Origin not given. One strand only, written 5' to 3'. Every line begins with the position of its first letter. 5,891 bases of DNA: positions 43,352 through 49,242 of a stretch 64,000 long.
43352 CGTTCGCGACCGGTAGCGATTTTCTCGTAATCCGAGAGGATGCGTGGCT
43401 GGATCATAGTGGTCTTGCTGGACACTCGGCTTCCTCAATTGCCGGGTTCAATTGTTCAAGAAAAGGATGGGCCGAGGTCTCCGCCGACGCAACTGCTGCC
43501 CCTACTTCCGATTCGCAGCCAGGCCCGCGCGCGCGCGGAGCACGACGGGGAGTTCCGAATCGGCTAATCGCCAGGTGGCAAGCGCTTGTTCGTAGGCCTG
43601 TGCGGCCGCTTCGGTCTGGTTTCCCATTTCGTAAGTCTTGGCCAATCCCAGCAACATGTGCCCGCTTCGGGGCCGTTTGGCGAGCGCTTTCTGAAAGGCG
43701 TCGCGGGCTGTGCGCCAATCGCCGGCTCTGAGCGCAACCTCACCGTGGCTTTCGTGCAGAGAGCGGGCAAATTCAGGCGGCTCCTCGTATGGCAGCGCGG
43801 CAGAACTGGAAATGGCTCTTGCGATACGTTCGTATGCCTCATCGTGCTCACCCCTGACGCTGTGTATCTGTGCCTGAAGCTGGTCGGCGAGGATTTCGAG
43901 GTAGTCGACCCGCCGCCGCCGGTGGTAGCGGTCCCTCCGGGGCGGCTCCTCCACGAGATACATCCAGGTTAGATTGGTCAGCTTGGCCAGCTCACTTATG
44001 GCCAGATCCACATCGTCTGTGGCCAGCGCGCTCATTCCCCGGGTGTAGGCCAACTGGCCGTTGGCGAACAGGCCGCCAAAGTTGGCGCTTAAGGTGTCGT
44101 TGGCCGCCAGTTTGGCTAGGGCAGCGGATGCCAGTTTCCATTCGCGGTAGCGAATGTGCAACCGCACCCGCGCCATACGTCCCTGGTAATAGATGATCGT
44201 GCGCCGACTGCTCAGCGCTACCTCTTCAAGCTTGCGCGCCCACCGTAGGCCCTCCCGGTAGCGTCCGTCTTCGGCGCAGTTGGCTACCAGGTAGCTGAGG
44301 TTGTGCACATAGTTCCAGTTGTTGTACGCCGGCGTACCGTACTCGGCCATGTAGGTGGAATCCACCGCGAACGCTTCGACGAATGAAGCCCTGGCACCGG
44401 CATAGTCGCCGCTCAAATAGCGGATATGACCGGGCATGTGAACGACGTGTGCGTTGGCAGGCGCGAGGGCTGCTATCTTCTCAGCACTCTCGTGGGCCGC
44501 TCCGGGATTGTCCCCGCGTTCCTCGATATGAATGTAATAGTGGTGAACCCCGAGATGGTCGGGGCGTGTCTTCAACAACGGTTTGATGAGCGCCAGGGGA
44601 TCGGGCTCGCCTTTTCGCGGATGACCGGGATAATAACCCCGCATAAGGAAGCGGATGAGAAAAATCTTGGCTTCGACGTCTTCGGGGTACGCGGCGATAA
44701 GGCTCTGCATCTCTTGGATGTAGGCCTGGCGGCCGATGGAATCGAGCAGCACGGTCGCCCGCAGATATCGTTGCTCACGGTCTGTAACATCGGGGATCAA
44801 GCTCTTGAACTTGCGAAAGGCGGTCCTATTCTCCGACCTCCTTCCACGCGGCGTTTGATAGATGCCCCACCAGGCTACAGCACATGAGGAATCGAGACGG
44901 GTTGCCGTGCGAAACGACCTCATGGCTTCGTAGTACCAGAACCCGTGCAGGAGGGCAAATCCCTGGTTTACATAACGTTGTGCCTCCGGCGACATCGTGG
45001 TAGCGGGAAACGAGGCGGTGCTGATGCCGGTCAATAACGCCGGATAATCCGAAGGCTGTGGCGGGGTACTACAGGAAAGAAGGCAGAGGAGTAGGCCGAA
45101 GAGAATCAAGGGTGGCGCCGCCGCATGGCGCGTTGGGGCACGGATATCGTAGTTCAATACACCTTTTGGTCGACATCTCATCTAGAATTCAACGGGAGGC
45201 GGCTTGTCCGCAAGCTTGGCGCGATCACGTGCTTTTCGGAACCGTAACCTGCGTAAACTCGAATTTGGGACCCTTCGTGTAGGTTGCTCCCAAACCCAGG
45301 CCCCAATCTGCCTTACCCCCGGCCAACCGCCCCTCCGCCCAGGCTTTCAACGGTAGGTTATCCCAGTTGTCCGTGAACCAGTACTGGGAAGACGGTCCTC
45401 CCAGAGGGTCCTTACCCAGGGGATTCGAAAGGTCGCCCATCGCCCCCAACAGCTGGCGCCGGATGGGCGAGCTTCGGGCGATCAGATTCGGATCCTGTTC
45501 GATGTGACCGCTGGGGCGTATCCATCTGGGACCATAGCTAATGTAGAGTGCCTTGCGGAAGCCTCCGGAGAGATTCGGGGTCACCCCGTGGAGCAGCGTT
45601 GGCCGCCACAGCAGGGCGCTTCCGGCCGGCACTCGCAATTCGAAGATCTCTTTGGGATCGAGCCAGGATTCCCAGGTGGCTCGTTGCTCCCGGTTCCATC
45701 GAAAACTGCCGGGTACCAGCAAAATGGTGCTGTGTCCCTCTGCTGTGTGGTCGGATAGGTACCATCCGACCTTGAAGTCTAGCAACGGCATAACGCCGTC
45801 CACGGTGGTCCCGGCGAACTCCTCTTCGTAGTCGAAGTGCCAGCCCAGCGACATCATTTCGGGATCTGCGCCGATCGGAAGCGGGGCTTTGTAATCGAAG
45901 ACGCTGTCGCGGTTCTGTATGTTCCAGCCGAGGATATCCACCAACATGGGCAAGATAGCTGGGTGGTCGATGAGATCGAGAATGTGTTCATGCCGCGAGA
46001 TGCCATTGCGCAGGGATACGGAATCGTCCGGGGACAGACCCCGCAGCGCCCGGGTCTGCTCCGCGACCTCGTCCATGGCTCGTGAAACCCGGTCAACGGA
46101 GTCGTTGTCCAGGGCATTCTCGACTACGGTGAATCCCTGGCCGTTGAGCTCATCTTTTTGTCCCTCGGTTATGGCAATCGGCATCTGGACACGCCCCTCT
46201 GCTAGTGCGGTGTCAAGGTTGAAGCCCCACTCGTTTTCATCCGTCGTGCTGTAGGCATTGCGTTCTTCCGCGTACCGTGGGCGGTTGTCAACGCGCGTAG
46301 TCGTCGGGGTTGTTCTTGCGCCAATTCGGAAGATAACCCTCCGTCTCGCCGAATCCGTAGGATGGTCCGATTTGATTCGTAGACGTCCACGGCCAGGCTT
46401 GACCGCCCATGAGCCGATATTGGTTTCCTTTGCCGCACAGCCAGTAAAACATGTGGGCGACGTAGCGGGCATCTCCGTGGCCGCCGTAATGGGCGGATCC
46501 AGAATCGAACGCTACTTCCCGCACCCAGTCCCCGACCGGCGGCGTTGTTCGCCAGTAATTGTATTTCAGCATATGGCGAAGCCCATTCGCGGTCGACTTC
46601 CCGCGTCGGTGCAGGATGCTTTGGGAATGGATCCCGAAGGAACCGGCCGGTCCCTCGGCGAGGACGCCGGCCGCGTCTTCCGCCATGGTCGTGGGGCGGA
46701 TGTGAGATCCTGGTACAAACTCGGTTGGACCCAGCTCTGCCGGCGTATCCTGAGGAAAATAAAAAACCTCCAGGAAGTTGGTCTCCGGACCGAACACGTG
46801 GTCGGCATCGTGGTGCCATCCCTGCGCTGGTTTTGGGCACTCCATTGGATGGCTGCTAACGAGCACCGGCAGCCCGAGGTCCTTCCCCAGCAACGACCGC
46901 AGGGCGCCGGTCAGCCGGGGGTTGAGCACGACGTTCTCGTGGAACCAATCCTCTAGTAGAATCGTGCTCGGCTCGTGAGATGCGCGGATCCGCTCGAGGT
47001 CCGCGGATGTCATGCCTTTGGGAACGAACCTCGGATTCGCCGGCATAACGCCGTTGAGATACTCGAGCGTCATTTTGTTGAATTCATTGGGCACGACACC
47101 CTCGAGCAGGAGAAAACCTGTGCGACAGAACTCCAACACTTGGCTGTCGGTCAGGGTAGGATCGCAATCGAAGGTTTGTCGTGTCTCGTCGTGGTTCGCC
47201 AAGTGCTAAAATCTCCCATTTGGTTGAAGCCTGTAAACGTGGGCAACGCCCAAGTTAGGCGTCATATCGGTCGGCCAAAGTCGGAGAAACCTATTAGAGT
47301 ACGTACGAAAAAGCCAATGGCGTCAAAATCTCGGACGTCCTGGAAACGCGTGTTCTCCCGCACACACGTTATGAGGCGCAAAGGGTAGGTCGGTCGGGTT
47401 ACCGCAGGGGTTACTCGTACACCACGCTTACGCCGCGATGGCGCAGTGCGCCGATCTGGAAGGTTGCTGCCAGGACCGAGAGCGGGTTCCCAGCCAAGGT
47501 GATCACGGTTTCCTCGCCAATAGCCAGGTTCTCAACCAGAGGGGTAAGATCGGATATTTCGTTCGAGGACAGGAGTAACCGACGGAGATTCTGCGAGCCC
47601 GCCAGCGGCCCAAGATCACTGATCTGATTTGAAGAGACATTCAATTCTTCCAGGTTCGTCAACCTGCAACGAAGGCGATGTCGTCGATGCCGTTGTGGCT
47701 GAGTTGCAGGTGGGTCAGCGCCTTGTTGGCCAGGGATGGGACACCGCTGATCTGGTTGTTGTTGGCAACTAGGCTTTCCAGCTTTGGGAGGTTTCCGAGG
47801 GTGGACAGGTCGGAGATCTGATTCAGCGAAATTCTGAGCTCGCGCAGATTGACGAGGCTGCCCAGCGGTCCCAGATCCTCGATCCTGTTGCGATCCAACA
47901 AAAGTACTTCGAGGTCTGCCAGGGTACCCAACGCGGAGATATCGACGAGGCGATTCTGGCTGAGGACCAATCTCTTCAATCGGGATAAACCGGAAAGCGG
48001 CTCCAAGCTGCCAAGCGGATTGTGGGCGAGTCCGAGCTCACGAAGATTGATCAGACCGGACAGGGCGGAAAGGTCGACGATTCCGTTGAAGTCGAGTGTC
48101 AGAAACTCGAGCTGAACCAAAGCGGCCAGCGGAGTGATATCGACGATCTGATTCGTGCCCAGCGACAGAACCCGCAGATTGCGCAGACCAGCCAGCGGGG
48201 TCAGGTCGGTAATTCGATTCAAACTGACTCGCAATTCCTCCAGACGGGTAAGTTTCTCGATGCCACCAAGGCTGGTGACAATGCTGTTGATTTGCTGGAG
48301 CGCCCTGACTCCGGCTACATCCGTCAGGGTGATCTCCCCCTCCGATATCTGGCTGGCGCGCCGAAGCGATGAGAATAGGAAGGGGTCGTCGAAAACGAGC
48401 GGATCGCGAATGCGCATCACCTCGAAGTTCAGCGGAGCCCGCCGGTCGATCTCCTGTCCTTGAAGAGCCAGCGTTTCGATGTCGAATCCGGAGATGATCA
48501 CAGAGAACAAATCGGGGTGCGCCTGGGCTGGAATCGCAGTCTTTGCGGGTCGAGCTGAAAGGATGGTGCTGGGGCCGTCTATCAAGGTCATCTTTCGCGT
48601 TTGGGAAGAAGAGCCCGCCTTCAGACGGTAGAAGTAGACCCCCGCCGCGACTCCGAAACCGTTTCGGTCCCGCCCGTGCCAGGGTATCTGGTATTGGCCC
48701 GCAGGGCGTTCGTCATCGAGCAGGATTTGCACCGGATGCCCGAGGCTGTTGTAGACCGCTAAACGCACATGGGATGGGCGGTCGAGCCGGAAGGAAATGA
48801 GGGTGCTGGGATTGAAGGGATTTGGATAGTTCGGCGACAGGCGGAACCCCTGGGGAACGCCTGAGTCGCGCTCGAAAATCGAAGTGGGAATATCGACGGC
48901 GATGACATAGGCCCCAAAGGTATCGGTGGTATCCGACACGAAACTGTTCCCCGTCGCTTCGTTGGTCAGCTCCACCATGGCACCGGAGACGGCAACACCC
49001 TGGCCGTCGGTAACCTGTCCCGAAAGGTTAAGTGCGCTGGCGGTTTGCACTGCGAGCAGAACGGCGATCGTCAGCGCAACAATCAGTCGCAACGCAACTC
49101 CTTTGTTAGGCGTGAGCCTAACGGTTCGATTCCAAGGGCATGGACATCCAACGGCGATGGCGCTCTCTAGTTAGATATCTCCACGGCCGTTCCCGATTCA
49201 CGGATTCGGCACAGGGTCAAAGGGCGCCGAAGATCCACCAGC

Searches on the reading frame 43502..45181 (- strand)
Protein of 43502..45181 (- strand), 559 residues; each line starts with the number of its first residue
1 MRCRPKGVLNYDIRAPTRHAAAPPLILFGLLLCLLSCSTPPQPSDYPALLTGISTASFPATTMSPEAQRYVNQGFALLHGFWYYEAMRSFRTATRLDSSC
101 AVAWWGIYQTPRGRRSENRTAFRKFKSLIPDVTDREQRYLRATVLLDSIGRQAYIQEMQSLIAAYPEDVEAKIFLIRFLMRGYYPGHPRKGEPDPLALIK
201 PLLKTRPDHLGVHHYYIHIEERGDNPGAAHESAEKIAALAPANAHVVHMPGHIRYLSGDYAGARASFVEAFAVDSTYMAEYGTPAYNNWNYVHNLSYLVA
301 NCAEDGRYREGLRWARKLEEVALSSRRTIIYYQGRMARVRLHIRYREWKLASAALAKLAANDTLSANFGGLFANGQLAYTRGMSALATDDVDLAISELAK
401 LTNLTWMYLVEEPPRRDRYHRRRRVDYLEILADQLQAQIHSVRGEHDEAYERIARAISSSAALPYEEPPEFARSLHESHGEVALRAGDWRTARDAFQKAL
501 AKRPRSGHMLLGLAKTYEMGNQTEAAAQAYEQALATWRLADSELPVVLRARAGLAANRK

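Call 101: search_protein_families(library=pfam, proteins=[window:43502-45181:-], max_evalue=0.001)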
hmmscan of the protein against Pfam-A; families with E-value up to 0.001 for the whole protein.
window:43502-45181:- (559 aa): 10 families
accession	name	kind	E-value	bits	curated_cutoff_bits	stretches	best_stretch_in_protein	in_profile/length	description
PF07719.23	TPR_2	-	5.5e-10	39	27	0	480-505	8-33/34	Tetratricopeptide repeat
PF13432.12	TPR_16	-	2.5e-08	34.7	32.7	1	479-535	3-59/65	Tetratricopeptide repeat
PF14559.12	TPR_19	-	1.3e-06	29.1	25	1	483-535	1-53/68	Tetratricopeptide repeat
PF00515.34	TPR_1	-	2.4e-06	27.5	27.8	0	511-535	5-29/34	Tetratricopeptide repeat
PF13424.12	TPR_12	-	2.8e-06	27.9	30.1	1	472-536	3-74/77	Tetratricopeptide repeat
PF13414.12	TPR_11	-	1.5e-05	25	26.8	0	251-277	1-27/42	TPR repeat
PF13174.12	TPR_6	-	7.4e-05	23.6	26.3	0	480-506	7-33/33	Tetratricopeptide repeat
PF13428.12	TPR_14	-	0.00041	21.2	23.5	0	480-515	8-43/44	Tetratricopeptide repeat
PF23914.1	TPR_CcmH_CycH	-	0.00063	20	42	0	480-530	57-107/158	Cytochrome c-type biogenesis protein H TPR domain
PF13181.12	TPR_8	-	0.00092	19.6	25.7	0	509-534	3-28/34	Tetratricopeptide repeat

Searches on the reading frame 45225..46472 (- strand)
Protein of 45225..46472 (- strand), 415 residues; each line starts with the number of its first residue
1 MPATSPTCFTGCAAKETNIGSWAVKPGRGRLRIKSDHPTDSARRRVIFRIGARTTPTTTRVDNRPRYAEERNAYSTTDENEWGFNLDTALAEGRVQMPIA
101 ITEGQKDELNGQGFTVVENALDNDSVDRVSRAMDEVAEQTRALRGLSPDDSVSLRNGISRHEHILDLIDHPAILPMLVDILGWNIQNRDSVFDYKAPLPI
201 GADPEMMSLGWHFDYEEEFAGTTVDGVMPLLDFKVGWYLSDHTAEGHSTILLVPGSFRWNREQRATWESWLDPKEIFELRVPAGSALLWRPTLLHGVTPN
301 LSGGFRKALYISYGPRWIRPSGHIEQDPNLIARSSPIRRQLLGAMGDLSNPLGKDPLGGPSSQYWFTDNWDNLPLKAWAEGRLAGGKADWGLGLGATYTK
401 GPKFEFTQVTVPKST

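Call 101: search_protein_families(library=pfam, proteins=[window:45225-46472:-], max_evalue=0.001)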
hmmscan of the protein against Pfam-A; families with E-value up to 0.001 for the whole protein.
window:45225-46472:- (415 aa): 1 family
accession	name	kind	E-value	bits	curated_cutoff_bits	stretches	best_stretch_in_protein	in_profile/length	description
PF05721.19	PhyH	-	4.5e-11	43.9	22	1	111-308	3-213/213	Phytanoyl-CoA dioxygenase (PhyH)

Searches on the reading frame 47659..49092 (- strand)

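Call 101: search_protein_families(library=pfam, proteins=[window:47659-49092:-], max_evalue=0.001)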
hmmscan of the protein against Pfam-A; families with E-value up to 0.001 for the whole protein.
window:47659-49092:- (477 aa): 10 families
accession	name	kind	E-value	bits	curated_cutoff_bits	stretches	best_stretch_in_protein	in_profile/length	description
PF12799.13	LRR_4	-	2.1e-48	161.7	27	8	282-323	1-43/44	Leucine Rich repeats (2 copies)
PF13855.12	LRR_8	-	1.2e-18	67.1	27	3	349-404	2-61/61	Leucine rich repeat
PF23211.1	LRR_LRWD1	-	6.1e-10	39.6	28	1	279-341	39-101/190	Leucine-rich repeat and WD repeat-containing protein 1, LRR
PF14580.12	LRR_9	-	3e-08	33.9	30.5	0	355-420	49-116/175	Leucine-rich repeat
PF00560.39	LRR_1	-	2.2e-07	30.1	20.6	0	349-365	1-17/23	Leucine Rich Repeat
PF23598.1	LRR_14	-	1.1e-06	28.2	40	1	292-449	10-180/353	Leucine-rich repeat region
PF13860.13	FlgD_ig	-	1.2e-06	28.9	27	1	97-161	10-77/79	FlgD Ig-like domain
PF23952.1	LRR_EndoS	-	8.6e-06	26.4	27.9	0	247-347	12-84/116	Endo-beta-N-acetylglucosaminidase EndoS LRR domain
PF13620.12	CarboxypepD_reg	-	1.4e-05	25.7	32.3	1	23-65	2-43/82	Carboxypeptidase regulatory-like domain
PF13516.12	LRR_6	-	6.6e-05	23.1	23.4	0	456-471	2-17/24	Leucine Rich repeat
